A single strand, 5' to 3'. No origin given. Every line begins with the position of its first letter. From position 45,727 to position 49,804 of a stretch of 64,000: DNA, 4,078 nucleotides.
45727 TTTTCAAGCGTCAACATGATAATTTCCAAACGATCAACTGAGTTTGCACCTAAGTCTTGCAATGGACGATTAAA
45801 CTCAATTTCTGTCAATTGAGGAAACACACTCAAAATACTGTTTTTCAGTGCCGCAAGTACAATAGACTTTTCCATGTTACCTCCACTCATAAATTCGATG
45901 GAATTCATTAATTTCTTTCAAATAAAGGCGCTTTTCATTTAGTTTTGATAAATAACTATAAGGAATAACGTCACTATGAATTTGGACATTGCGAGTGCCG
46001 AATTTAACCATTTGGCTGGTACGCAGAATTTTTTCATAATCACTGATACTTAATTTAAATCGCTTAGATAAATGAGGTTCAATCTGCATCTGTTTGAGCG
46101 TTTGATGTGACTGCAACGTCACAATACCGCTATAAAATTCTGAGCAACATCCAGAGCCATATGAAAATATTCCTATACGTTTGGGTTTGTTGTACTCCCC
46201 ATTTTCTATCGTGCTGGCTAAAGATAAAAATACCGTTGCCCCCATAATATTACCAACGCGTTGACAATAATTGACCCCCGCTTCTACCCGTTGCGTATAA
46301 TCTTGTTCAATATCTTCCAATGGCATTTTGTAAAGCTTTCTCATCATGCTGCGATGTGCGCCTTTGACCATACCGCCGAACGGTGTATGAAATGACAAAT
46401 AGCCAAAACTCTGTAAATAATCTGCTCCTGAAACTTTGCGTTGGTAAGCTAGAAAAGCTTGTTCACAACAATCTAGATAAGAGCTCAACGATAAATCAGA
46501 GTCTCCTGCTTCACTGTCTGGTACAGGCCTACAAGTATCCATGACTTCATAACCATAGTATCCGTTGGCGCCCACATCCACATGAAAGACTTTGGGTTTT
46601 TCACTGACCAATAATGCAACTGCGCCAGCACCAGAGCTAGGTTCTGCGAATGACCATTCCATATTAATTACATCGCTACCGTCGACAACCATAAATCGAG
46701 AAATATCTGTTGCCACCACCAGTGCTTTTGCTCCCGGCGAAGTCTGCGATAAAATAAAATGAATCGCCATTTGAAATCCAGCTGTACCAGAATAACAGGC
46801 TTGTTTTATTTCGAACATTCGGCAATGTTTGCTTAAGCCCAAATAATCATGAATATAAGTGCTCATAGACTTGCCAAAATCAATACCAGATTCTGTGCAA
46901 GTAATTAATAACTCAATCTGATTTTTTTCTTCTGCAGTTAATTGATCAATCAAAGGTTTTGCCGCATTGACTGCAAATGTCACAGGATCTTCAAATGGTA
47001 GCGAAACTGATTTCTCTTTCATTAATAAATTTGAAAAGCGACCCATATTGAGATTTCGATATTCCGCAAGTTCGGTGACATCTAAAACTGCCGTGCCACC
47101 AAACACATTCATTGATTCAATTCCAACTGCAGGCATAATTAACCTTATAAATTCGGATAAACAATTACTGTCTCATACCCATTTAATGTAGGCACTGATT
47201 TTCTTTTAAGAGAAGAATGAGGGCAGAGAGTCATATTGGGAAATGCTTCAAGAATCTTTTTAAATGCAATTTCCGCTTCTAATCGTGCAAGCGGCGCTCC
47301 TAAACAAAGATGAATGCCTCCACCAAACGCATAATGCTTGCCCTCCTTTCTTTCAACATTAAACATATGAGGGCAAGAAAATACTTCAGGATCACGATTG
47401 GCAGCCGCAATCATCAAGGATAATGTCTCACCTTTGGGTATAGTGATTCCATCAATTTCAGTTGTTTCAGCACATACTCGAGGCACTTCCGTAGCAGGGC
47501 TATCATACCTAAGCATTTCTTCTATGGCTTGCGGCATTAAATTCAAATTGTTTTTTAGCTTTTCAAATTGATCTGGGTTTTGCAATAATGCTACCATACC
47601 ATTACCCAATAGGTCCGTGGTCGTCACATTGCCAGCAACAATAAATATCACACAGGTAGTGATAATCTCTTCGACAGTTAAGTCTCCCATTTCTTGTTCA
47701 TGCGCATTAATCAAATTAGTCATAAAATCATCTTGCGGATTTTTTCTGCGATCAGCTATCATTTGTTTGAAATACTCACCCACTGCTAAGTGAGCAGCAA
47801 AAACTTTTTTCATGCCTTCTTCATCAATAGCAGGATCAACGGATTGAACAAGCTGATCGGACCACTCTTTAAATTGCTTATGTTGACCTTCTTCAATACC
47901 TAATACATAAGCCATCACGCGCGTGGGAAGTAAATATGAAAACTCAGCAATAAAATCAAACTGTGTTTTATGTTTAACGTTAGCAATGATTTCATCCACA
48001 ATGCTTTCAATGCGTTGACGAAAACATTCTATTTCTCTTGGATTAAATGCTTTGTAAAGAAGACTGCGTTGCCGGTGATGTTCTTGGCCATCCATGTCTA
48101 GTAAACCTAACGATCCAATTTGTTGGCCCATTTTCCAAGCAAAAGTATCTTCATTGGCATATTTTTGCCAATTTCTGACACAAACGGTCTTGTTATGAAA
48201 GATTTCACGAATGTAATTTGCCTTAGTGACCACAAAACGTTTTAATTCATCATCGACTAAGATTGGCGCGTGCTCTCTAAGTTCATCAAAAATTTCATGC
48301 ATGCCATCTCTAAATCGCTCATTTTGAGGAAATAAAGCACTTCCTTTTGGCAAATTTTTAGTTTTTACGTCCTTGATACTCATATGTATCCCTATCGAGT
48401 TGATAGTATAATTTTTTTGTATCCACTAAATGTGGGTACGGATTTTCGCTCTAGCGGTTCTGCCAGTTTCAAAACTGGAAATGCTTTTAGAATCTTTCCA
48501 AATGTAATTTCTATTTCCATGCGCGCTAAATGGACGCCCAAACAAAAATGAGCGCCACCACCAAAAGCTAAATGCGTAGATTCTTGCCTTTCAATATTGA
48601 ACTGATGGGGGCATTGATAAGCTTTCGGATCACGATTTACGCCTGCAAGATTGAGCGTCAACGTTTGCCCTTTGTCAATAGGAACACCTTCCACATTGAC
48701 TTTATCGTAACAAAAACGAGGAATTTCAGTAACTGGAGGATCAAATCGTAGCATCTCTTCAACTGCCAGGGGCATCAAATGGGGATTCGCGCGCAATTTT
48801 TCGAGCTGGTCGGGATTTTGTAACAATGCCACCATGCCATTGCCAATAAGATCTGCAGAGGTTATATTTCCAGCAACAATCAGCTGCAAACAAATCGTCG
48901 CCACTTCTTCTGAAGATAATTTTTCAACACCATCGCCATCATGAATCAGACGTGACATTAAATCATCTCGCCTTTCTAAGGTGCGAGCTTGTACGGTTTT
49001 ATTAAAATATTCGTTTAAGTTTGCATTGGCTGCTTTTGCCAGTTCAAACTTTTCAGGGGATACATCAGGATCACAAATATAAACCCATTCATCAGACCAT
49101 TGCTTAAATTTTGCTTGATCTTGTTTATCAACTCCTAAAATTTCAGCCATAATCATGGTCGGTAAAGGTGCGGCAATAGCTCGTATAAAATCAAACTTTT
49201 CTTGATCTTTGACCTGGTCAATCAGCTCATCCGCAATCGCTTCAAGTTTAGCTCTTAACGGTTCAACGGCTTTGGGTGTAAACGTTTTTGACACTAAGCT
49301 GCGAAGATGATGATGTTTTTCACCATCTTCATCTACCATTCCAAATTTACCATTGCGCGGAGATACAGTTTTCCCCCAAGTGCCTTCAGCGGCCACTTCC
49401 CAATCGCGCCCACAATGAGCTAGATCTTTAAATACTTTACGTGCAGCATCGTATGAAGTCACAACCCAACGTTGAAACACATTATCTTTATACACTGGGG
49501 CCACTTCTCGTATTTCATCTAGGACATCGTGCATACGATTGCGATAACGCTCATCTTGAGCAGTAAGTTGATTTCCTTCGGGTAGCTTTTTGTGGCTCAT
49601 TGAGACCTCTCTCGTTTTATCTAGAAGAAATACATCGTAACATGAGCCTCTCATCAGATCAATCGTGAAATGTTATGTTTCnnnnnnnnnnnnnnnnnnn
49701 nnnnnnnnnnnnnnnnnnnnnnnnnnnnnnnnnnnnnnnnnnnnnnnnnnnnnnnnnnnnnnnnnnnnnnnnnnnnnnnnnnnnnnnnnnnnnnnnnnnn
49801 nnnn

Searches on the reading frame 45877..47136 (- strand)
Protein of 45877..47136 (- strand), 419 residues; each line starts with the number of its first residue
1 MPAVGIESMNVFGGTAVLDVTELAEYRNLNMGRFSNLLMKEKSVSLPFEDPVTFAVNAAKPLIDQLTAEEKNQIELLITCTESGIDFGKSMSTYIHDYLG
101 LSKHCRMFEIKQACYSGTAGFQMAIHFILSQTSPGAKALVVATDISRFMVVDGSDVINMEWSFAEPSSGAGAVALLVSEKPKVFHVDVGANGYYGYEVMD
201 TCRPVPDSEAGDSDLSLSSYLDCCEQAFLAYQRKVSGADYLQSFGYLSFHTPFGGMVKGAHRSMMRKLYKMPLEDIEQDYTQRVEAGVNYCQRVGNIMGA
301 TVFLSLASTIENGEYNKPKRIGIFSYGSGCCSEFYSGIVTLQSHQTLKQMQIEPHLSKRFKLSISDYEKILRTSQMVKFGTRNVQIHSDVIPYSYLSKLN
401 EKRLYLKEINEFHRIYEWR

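Call 5: search_protein_families(library=pfam, proteins=[window:45877-47136:-])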
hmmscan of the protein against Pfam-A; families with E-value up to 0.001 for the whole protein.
window:45877-47136:- (419 aa): 4 families
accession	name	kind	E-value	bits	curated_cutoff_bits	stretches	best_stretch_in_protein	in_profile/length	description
PF08540.16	HMG_CoA_synt_C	-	2.3e-20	73.8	25.1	1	268-416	128-277/280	Hydroxymethylglutaryl-coenzyme A synthase C terminal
PF01154.23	HMG_CoA_synt_N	-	3e-11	44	25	1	4-178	5-170/174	Hydroxymethylglutaryl-coenzyme A synthase N terminal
PF00195.25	Chal_sti_synt_N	-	0.00028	20.8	27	1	54-147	102-192/225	Chalcone and stilbene synthases, N-terminal domain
PF08541.16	ACP_syn_III_C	-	0.00095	19.7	26.6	0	287-330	38-81/90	3-Oxoacyl-[acyl-carrier-protein (ACP)] synthase III C terminal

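Call 44: find_related_loci(query=A5, collection=metagenome_contigs, flank=10000)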
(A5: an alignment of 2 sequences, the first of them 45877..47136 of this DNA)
Query A5 (419 aa) in metagenome_contigs; peptide patterns used: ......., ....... (x = any residue, [..] = any of these).
492 stretches matched a pattern; 391 encode a relative of the query (tblastn E <= 1e-3); the best 80 are kept; 80 distinct loci.
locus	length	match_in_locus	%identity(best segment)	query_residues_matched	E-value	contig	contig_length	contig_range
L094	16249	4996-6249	69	1-418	0e+0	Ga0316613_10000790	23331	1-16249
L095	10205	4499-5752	70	1-418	0e+0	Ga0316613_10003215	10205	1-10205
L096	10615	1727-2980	68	1-418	0e+0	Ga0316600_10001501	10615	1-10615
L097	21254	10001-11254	68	1-418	0e+0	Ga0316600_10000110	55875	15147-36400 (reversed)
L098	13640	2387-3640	68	1-418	0e+0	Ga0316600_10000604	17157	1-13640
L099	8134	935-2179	69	4-418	0e+0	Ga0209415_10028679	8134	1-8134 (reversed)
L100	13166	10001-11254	67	1-418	0e+0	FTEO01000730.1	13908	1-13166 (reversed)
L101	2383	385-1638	68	1-418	0e+0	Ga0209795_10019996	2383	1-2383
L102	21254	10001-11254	66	1-418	0e+0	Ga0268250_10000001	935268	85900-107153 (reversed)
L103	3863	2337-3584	68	1-418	0e+0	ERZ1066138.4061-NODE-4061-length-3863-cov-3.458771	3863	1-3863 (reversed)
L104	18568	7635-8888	67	1-418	0e+0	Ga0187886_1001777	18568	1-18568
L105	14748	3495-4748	67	1-418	0e+0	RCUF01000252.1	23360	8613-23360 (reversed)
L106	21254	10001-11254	68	1-418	0e+0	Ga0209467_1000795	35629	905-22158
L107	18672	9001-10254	67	1-418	0e+0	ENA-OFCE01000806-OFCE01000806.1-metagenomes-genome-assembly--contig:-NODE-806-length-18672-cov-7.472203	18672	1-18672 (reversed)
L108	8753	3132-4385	67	1-418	0e+0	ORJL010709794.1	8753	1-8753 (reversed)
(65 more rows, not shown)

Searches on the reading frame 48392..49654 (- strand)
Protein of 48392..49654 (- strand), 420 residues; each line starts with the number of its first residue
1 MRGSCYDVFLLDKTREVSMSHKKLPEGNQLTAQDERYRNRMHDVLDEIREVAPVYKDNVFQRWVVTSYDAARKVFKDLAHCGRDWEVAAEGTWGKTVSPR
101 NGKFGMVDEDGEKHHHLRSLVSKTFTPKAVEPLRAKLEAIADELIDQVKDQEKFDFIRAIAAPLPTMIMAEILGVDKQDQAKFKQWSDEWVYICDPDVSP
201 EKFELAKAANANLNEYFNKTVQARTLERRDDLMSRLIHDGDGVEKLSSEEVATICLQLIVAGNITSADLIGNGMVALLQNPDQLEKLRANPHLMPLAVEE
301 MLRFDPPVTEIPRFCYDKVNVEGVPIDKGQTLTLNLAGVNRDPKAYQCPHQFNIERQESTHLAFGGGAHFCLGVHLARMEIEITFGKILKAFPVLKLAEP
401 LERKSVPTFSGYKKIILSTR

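Call 6: search_protein_families(library=pfam, proteins=[window:48392-49654:-])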
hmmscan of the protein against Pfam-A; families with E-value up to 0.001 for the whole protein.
window:48392-49654:- (420 aa): 1 family
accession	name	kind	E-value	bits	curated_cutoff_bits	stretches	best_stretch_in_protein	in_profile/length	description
PF00067.27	p450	-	7e-35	121.1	22.8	1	63-395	47-435/462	Cytochrome P450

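Call 42: find_related_loci(query=A4, collection=metagenome_contigs, flank=10000)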
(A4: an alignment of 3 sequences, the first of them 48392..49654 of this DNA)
Query A4 (420 aa) in metagenome_contigs; peptide patterns used: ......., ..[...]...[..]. (x = any residue, [..] = any of these).
256 stretches matched a pattern, but none encodes a relative of the query by tblastn (E <= 1e-3).

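Call 48: find_homologous_proteins(query=window:48392-49654:-, max_evalue=1e-80)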
Query window:48392-49654:- (420 aa): 67 proteins with E <= 1e-80 among 8000 candidates.
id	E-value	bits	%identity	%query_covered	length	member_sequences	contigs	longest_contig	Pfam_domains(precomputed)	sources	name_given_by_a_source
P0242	3.2e-272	921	100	96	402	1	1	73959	PF00067.28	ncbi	-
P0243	4.2e-200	683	73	95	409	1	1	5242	PF00067.28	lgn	-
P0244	9.9e-193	659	72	95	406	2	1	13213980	PF00067.28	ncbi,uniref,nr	ncbi:cytochrome P450 [Archangium violaceum]|uniref:cytochrome P450 n=1 Tax=Archangium violaceum TaxI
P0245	1.1e-192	659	70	95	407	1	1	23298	PF00067.28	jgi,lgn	jgi:cytochrome P450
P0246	1.6e-191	655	70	95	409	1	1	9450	PF00067.28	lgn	-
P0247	9.2e-189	646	68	98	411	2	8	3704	PF00067.28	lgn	-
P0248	1.8e-188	645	71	95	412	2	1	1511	PF00067.28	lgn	-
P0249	5.9e-183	627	69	95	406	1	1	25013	PF00067.28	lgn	-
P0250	6.0e-178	610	65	98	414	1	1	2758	PF00067.28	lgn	-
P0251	2.2e-176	605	66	95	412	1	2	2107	PF00067.28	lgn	-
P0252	3.1e-176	605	63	99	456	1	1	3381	PF00067.28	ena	-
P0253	3.6e-176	604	66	95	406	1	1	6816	PF00067.28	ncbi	-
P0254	2.7e-174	598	64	96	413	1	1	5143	PF00067.28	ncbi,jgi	jgi:cytochrome P450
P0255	1.4e-173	596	65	94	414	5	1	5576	PF00067.28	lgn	-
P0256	3.7e-161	555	60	94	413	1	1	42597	PF00067.28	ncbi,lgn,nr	ncbi:MAG: cytochrome P-450 like protein [marine bacterium B5-7]|nr:MAG: cytochrome P-450 like protei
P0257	4.6e-159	548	61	95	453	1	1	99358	PF00067.28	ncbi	-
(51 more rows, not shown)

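Call 49: find_encoding_contigs(protein=P0244, flank=10000, max_places=2)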
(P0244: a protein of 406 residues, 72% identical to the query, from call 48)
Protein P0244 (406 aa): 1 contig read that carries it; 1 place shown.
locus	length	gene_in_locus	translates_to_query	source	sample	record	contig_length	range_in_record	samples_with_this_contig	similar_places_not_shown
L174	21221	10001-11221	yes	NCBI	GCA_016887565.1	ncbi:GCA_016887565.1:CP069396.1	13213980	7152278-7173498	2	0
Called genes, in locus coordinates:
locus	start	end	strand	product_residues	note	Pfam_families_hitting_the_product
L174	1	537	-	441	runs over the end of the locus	PF13365:Trypsin_2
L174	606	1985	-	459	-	-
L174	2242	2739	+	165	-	PF13428:TPR_14 (faint), PF13432:TPR_16 (faint), PF07719:TPR_2 (faint), PF13414:TPR_11 (faint)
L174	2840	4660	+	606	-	PF00069:Pkinase, PF07714:PK_Tyr_Ser-Thr, PF01636:APH (faint), PF06293:Kdo (weak), PF03109:ABC1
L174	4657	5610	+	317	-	-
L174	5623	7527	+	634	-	PF16697:Yop-YscD_cpl (weak), PF01590:GAF, PF13185:GAF_2, PF13492:GAF_3, PF00158:Sigma54_activat, PF14532:Sigma54_activ_2, PF07728:AAA_5 (weak), PF25601:AAA_lid_14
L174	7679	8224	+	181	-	-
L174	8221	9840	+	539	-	PF13620:CarboxypepD_reg (faint)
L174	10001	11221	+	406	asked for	PF00067:p450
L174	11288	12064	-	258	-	PF00557:Peptidase_M24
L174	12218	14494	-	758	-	PF00698:Acyl_transf_1, PF21607:FabD_helical_ins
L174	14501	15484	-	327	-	PF00698:Acyl_transf_1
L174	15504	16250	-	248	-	PF00378:ECH_1, PF16113:ECH_2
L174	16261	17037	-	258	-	PF00378:ECH_1, PF16113:ECH_2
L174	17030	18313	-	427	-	PF00109:ketoacyl-synt, PF02801:Ketoacyl-synt_C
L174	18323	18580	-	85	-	PF00550:PP-binding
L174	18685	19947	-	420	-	PF01154:HMG_CoA_synt_N, PF08540:HMG_CoA_synt_C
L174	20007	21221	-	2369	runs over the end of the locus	PF00109:ketoacyl-synt, PF02801:Ketoacyl-synt_C, PF16197:KAsynt_C_assoc, PF22336:RhiE-like_linker, PF22621:CurL-like_PKS_C, PF00743:FMO-like, PF07992:Pyr_redox_2, PF13738:Pyr_redox_3, +13 more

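Call 50: find_encoding_contigs(protein=P0257, flank=10000, max_places=2)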
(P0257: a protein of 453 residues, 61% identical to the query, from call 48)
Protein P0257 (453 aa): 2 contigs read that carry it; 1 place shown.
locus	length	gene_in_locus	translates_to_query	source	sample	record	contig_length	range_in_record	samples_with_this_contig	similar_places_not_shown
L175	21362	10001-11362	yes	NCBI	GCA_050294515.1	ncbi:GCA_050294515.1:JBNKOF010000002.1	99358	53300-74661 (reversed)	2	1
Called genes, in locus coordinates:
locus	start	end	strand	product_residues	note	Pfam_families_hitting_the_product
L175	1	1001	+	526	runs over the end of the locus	PF01336:tRNA_anti-codon, PF00152:tRNA-synt_2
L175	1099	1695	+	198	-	PF04299:FMN_bind_2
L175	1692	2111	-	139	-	PF01124:MAPEG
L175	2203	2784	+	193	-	PF00440:TetR_N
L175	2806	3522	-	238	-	PF00300:His_Phos_1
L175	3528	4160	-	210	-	PF00300:His_Phos_1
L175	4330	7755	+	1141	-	PF11845:Tll0287-like, PF00989:PAS, PF13426:PAS_9, PF08448:PAS_4, PF08447:PAS_3, PF13185:GAF_2, PF01590:GAF, PF13487:HD_5, +3 more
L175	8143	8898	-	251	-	PF22624:AASDHPPT_N, PF01648:ACPS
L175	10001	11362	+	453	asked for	PF00067:p450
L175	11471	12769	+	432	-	PF01154:HMG_CoA_synt_N, PF00195:Chal_sti_synt_N (weak), PF08540:HMG_CoA_synt_C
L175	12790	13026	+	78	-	PF00550:PP-binding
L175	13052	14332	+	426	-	PF00109:ketoacyl-synt, PF02801:Ketoacyl-synt_C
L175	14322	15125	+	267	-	PF00378:ECH_1, PF16113:ECH_2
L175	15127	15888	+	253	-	PF00378:ECH_1, PF16113:ECH_2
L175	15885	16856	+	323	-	PF00698:Acyl_transf_1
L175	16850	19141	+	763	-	PF00698:Acyl_transf_1, PF03060:NMO (weak), PF21607:FabD_helical_ins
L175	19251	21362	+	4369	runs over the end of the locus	PF00109:ketoacyl-synt, PF02801:Ketoacyl-synt_C, PF16197:KAsynt_C_assoc, PF22336:RhiE-like_linker, PF22621:CurL-like_PKS_C, PF00550:PP-binding, PF00109:ketoacyl-synt, PF02801:Ketoacyl-synt_C, +25 more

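Call 60: search_protein_families(library=ncbifam, proteins=[L174:11288-12064:-], max_evalue=1e-20)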
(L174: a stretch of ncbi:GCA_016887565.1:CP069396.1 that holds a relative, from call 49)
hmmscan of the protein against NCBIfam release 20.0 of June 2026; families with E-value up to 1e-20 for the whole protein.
L174:11288-12064:- (258 aa): 5 families
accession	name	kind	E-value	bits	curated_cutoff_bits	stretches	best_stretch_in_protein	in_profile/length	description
TIGR00500.1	met_pdase_I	equivalog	1.4e-93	313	171.35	1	6-257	1-246/247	type I methionyl aminopeptidase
NF009533.0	PRK12897.1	equivalog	2.5e-61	207.2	488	1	6-257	2-247/248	type I methionyl aminopeptidase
NF008970.0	PRK12318.1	equivalog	1.6e-58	198.3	267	1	4-256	39-287/291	methionyl aminopeptidase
NF005583.0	PRK07281.1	equivalog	2.7e-54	184.4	445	1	111-257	132-279/286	methionyl aminopeptidase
TIGR00501.1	met_pdase_II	equivalog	5.4e-26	91.8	222.65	1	16-217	7-194/295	type II methionyl aminopeptidase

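Call 67: search_solved_structures(query=L174:11288-12064:-, max_evalue=1e-40, show_alignments=1)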
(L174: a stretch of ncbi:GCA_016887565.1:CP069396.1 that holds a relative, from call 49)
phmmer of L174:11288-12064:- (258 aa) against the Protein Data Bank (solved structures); distinct sequences matched with E-value up to 1e-40: 47.
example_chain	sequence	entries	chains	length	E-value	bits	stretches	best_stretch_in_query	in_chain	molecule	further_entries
4fo7_A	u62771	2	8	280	5.4e-65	222.5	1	5-258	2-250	Methionine aminopeptidase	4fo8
4juq_A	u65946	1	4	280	5.5e-65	222.5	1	5-258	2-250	Methionine aminopeptidase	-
1mat_A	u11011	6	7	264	1.7e-61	211.1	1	5-258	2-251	METHIONYL AMINOPEPTIDASE | Methionine aminopeptidase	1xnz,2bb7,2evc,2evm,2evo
4a6v_A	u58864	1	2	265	1.7e-61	211.1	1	5-258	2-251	METHIONINE AMINOPEPTIDASE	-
2p99_A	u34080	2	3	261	2.9e-61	210.3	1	6-258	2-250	Methionine aminopeptidase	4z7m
2p98_A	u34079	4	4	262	3e-61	210.3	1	6-258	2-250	Methionine aminopeptidase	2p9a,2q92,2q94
2gg0_A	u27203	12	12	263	3e-61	210.2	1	6-258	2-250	Methionine aminopeptidase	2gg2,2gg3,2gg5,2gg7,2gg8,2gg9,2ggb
1yvm_A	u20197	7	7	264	6.1e-61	209.2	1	5-258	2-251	Methionine aminopeptidase | PROTEIN (METHIONINE AMINOPEPTIDASE)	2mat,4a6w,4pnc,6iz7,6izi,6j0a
3mat_A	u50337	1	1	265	6.2e-61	209.2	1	5-258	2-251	METHIONINE AMINOPEPTIDASE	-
4mat_A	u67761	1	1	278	7.3e-61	209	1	5-258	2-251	PROTEIN (METHIONINE AMINOPEPTIDASE)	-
2gu4_A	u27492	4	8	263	8.2e-61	208.8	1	7-258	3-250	Methionine aminopeptidase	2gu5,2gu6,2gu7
1c21_A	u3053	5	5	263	1.1e-60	208.4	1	6-258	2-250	METHIONINE AMINOPEPTIDASE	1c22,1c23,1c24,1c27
2gtx_A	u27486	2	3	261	1.2e-60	208.2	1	8-258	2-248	Methionine aminopeptidase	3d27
1o0x_A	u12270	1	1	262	8.5e-60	205.5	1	6-257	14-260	Methionine aminopeptidase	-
6mrf_A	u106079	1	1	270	4.7e-59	203.1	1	8-258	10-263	Methionine aminopeptidase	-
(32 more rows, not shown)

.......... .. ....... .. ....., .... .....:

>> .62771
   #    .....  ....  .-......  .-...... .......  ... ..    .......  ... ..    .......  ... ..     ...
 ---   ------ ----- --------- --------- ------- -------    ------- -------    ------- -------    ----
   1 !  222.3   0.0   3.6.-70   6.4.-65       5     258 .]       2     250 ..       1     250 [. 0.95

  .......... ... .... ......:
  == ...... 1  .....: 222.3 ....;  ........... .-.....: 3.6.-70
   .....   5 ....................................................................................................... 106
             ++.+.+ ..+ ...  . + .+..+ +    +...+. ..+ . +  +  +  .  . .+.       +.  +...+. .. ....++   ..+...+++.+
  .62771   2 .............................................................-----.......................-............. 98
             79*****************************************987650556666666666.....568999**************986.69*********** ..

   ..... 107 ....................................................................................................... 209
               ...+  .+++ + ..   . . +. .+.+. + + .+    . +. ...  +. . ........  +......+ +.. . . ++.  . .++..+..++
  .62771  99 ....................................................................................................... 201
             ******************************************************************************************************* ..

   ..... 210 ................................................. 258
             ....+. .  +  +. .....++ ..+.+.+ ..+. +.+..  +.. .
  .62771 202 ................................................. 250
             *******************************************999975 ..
